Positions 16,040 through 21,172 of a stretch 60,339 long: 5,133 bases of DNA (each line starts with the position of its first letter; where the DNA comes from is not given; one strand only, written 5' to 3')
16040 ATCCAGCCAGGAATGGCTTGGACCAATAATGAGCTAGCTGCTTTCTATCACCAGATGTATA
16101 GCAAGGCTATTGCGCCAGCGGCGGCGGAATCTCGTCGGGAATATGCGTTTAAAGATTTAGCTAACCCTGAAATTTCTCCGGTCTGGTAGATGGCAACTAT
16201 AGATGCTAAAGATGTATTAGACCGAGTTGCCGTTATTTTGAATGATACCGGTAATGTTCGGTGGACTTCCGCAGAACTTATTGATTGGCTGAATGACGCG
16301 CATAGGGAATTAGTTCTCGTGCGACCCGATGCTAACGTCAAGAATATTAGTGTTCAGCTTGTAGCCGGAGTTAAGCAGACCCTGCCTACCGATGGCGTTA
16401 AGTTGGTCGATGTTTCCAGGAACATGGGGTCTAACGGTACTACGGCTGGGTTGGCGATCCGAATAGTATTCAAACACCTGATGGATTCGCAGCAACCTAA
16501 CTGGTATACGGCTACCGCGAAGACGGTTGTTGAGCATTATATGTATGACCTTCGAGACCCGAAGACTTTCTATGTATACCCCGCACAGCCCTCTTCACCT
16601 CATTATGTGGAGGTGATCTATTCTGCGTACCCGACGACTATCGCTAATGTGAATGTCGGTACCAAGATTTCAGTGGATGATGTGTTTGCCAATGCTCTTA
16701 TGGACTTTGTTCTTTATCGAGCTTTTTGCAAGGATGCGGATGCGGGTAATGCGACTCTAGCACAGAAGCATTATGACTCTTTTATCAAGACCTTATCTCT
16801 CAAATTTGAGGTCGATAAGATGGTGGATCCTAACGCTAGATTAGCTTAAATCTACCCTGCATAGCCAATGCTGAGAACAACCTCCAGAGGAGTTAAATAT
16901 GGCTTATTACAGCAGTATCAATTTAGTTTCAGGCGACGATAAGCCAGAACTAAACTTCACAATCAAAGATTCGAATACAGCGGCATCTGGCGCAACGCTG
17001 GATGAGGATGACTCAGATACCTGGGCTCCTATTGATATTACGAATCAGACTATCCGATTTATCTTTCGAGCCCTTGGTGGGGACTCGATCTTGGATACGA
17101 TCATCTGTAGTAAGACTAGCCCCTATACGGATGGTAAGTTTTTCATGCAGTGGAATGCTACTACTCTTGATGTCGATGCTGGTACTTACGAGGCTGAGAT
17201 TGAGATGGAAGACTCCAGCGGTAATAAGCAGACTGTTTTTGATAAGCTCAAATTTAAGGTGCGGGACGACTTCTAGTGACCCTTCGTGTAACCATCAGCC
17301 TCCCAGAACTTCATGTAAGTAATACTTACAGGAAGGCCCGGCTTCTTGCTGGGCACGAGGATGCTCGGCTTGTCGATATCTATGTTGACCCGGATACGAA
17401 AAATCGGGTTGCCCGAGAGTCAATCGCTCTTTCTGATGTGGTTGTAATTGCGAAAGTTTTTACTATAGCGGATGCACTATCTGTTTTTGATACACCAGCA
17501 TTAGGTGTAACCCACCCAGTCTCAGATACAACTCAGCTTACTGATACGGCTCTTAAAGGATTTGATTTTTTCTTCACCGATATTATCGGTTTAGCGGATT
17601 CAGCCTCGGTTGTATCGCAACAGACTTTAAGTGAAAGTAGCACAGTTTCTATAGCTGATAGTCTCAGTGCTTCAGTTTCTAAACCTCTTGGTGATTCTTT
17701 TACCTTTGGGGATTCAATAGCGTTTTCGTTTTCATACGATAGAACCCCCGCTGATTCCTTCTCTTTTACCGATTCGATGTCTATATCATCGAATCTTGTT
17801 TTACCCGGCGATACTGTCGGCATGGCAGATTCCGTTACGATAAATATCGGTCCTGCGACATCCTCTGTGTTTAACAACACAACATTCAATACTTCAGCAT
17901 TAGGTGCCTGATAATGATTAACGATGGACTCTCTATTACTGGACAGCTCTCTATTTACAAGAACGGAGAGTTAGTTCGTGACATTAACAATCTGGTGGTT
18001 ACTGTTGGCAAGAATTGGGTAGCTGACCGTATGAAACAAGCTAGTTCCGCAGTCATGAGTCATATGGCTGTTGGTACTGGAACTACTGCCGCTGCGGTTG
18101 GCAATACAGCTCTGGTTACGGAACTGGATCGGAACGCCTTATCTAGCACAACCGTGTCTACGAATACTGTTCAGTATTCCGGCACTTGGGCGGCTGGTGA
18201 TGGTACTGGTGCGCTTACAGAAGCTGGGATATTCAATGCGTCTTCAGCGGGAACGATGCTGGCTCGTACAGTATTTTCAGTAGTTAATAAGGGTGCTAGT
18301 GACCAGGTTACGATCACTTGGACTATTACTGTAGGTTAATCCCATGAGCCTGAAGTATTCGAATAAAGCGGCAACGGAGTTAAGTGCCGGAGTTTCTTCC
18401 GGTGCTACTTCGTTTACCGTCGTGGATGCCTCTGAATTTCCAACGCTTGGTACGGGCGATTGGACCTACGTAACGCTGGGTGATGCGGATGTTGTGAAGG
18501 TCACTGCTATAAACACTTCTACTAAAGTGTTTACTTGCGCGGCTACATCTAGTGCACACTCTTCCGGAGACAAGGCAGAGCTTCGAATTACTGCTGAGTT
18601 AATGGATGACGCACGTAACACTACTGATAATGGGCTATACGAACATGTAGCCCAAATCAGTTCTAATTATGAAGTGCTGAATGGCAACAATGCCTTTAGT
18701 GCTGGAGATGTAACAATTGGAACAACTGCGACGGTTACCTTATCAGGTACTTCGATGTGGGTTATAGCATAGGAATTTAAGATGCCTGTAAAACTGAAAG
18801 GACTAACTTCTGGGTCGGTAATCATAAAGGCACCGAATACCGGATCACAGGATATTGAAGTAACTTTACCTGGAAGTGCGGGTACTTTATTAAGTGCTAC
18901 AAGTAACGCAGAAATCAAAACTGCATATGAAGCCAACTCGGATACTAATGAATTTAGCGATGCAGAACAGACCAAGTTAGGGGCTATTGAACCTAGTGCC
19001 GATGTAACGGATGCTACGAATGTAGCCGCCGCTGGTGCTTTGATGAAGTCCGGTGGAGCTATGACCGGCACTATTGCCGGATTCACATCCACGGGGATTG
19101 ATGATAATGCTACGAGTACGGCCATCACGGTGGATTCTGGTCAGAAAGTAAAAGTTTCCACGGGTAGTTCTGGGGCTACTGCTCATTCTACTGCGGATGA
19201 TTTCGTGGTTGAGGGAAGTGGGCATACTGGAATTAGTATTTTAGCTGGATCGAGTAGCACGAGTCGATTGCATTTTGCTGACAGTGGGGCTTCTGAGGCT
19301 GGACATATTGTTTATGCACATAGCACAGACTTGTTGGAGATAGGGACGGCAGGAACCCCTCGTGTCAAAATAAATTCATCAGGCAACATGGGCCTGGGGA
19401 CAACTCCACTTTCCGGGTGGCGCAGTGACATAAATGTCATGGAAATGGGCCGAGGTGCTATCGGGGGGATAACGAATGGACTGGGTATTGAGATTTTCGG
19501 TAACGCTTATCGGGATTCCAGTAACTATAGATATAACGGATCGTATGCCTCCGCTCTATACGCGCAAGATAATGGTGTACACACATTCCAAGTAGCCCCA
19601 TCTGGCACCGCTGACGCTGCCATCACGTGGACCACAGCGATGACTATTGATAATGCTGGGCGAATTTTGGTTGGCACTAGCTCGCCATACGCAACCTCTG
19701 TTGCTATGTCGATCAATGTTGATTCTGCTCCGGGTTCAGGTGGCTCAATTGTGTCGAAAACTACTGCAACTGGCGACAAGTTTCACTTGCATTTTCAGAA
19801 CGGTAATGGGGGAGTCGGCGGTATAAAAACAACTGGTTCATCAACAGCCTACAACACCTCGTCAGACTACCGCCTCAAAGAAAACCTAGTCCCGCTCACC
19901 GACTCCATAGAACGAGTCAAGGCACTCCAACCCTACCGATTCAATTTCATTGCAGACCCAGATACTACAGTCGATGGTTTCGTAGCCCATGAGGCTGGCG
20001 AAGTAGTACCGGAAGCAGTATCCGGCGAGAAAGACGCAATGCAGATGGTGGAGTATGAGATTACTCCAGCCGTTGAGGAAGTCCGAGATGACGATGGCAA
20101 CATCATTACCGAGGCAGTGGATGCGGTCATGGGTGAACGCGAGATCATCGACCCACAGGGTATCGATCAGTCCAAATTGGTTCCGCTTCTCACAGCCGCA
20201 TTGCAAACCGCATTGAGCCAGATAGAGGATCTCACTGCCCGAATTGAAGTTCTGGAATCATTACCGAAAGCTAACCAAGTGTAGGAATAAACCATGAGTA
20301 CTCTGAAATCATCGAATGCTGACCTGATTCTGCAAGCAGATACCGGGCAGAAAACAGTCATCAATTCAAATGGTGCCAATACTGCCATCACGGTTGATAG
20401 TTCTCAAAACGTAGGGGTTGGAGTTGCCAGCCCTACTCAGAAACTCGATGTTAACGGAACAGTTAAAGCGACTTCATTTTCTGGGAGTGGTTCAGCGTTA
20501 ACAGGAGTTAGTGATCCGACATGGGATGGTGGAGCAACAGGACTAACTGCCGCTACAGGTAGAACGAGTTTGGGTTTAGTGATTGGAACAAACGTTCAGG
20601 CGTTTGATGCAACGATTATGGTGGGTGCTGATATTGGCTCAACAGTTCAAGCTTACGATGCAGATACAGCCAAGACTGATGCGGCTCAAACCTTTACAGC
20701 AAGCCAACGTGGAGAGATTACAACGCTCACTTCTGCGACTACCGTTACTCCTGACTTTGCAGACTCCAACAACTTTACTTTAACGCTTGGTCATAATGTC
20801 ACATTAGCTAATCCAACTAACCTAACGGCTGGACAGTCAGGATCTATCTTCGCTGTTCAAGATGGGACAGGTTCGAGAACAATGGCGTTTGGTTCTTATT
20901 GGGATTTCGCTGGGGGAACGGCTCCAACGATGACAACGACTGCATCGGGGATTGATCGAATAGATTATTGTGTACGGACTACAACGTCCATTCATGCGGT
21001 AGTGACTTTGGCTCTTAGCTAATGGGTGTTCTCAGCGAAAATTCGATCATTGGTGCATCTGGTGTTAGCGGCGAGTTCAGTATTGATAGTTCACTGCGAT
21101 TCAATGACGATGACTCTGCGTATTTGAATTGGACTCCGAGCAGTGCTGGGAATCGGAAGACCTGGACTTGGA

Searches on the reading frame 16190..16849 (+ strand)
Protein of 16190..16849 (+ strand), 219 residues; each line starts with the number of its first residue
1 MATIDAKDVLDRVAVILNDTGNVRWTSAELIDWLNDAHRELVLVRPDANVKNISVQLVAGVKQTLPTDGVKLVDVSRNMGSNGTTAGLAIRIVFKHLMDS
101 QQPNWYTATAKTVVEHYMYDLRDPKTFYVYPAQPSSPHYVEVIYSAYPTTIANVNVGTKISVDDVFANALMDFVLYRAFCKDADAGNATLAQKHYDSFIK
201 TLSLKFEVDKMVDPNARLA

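Call 69: search_protein_families(library=phrogs, proteins=[window:16190-16849:+], max_evalue=0.01)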
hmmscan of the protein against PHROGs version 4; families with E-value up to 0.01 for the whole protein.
window:16190-16849:+ (219 aa): 5 families
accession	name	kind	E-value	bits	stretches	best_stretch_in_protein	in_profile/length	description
phrog_399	-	head and packaging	1.5e-55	189.2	1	4-216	2-211/220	structural protein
phrog_23184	-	unknown function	1.7e-09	38.9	1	157-212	17-73/85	-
phrog_27974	-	head and packaging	4.4e-09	37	1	157-210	173-227/239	portal protein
phrog_2125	-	head and packaging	0.00012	22.8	1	132-202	137-208/234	virion structural protein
phrog_23601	-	unknown function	0.00029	21.7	0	3-53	3-54/115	-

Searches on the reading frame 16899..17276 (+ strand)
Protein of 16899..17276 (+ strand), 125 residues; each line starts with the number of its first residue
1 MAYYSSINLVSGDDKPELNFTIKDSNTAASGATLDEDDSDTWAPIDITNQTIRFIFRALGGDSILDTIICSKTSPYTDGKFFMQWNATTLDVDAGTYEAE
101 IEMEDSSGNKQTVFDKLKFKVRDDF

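Call 69: search_protein_families(library=phrogs, proteins=[window:16899-17276:+], max_evalue=0.01)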
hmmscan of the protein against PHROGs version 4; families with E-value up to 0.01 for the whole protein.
window:16899-17276:+ (125 aa): 1 family
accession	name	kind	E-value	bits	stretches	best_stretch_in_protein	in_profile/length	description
phrog_1084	-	unknown function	0.00055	21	1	6-122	9-111/123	unknown function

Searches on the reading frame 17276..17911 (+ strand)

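Call 69: search_protein_families(library=phrogs, proteins=[window:17276-17911:+], max_evalue=0.01)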
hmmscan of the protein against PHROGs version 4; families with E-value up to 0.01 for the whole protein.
window:17276-17911:+ (211 aa): 1 family
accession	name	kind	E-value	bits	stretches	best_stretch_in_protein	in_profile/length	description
phrog_12240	-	unknown function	1.4e-05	25.7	1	11-175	29-193/387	-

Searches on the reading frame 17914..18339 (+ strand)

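Call 69: search_protein_families(library=phrogs, proteins=[window:17914-18339:+], max_evalue=0.01)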
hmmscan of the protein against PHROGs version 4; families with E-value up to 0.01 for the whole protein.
window:17914-18339:+ (141 aa): 4 families
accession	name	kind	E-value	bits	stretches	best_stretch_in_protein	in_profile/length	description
phrog_5417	-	unknown function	1.4e-31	110.4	1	2-140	9-156/156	-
phrog_4176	-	tail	2.8e-08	34.7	1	20-120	30-138/309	tail fiber protein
phrog_21822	-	unknown function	8.6e-06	26.6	1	26-140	91-206/330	-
phrog_20420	-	head and packaging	0.00082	19.7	1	47-129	28-123/297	virion structural protein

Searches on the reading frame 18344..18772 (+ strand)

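Call 69: search_protein_families(library=phrogs, proteins=[window:18344-18772:+], max_evalue=0.01)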
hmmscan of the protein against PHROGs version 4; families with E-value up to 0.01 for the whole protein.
window:18344-18772:+ (142 aa): 4 families
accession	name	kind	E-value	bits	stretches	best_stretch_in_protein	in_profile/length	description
phrog_8469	-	tail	1.5e-11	45.2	1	1-111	1-120/303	tail fiber protein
phrog_30299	-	tail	8.7e-08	32.5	1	1-90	1-99/425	tail fiber protein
phrog_6427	-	unknown function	1.4e-06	28.1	1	1-109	2-130/675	-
phrog_34255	-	unknown function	4.1e-05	22.5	1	93-141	995-1043/1044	-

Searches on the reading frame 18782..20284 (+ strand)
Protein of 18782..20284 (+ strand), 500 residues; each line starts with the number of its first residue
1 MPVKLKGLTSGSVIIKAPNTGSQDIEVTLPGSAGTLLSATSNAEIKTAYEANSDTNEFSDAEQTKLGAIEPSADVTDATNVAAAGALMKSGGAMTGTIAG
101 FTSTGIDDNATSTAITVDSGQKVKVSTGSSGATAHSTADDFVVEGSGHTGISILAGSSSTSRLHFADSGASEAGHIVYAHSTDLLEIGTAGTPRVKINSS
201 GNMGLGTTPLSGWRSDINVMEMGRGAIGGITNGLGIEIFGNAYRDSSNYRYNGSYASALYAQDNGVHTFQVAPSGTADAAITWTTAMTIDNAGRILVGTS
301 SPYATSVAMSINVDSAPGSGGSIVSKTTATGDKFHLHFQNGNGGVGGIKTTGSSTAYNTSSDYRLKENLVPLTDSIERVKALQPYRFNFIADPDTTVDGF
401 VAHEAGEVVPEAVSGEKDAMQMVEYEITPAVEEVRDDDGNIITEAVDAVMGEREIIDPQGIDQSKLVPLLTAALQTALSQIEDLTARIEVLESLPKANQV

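Call 10: search_protein_families(library=phrogs, proteins=[window:18782-20284:+], max_evalue=0.001)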
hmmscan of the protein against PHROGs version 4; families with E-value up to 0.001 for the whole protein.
window:18782-20284:+ (500 aa): 16 families
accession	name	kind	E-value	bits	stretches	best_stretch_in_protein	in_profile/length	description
phrog_19195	-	head and packaging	1.2e-51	176.7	1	75-493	987-1424/1425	virion structural protein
phrog_18673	-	tail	1.1e-48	167.3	1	251-492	178-372/373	tail fiber protein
phrog_18345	-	tail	9.6e-47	160.9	1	322-492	815-954/956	tail fiber protein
phrog_9942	-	tail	4.8e-36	125.2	1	308-492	869-1045/1178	tail fiber protein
phrog_22896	-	tail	1.7e-18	67.3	1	226-431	567-781/808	tail protein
phrog_5668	-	tail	4.8e-18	65.4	1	51-492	1168-1562/1567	tail fiber protein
phrog_5481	-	tail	6.3e-12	45.8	1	291-492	837-1024/1043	tail fiber protein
phrog_24607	-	tail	1e-10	41.7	1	288-452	421-598/674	tail protein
phrog_24456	-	tail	1.6e-10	40.8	1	40-132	513-602/972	tail fiber protein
phrog_27370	-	unknown function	4e-09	35.5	1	326-425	1410-1507/1545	-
phrog_28992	-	unknown function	1.7e-07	31.7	1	348-426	234-312/343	-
phrog_33119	-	tail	3.1e-06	27.1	1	354-430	542-614/643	long tail fiber protein distal subunit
phrog_32345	-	tail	1.8e-05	25.2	1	36-119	181-259/348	tail fiber protein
phrog_6121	-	head and packaging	3e-05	24.6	1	338-428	300-387/392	virion structural protein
phrog_14572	-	tail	3.6e-05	24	1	351-494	355-476/484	tail fiber protein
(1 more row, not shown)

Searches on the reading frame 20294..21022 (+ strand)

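Call 10: search_protein_families(library=phrogs, proteins=[window:20294-21022:+], max_evalue=0.001)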
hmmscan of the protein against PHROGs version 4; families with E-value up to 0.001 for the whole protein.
window:20294-21022:+ (242 aa): 1 family
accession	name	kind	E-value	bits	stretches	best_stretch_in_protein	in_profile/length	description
phrog_4757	-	unknown function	7.5e-12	46.1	1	89-240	204-357/359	-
